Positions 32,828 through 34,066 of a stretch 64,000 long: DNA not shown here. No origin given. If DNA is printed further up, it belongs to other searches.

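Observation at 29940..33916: Translationally coupled Cas4-like Fe-S nuclease and PhoH2 (PIN-PhoH ATPase), abutting an acyl-CoA synthetase gene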

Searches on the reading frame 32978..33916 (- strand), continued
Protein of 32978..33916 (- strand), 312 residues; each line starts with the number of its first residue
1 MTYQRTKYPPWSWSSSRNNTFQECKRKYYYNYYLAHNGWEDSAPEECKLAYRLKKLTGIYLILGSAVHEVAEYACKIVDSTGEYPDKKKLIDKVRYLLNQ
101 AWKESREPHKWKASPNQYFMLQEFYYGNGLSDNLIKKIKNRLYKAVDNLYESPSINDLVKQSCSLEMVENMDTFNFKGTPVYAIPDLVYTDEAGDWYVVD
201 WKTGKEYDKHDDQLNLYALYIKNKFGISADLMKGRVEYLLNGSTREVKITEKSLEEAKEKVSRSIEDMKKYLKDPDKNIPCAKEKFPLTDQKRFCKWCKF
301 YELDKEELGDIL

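Call 101: search_protein_families(library=pfam, proteins=[L152:5927-8311:+, L152:5016-5930:+, L151:6222-7055:+], max_evalue=0.001)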
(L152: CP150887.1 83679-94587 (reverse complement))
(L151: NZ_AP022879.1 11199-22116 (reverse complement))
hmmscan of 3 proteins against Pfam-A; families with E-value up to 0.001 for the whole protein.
L152:5927-8311:+ (794 aa): 0 families

L152:5016-5930:+ (304 aa): 1 family
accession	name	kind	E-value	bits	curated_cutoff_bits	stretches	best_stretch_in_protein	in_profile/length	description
PF12705.13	PDDEXK_1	-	1.2e-17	65.1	22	1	2-299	1-246/247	PD-(D/E)XK nuclease superfamily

L151:6222-7055:+ (277 aa): 1 family
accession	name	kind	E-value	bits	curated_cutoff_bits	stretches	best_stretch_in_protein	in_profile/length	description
PF08797.16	HIRAN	-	4.1e-12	46.2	24.7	1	26-78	17-69/96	HIRAN domain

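Call 102: search_protein_families(library=padloc, proteins=[L152:5927-8311:+, L152:5016-5930:+], max_evalue=0.001)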
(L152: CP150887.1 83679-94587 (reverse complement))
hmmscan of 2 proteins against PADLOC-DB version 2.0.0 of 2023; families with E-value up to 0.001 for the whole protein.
L152:5927-8311:+ (794 aa): 9 families
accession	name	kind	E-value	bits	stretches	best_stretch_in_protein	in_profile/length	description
PDLC02382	pAgo_II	-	1.3e-160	534.5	1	7-777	6-775/782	Class II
PDLC02383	pAgo_II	-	8.8e-158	524.7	1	20-772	4-756/767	Class II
PDLC02436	pAgo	-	7.7e-45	151.6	1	386-758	39-436/460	-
PDLC02428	PprPIWI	-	4e-43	146.1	1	3-764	2-649/666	-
PDLC02387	pAgo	-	2.5e-13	47.3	1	487-759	406-648/672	-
PDLC02388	pAgo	-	1.1e-11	41.7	1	585-759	537-694/716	-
PDLC02390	pAgo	-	1.7e-11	41.4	1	550-754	490-690/719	-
PDLC02391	pAgo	-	2.4e-06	24.1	1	416-758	397-718/742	-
PDLC02376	pAgo_I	-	3.2e-05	21.2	1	587-757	279-431/455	Class I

L152:5016-5930:+ (304 aa): 4 families
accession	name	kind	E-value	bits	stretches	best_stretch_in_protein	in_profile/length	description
PDLC02406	Aga_Cas4-like_Nuc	-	8.9e-63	210.7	1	1-300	1-304/308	Class II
PDLC02410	Aga_Cas4-like_Nuc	-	4e-42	142.8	1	1-300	1-251/255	Class II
PDLC02405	Aga_Cas4-like_Nuc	-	0.00022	18.7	1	140-299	108-261/270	Class II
PDLC01250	Cas4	-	0.00031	19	1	157-215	46-102/168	"CAS-I,CAS-II,CAS-III,CAS-IV,CAS-V,CAS-VI; acquisition_associated"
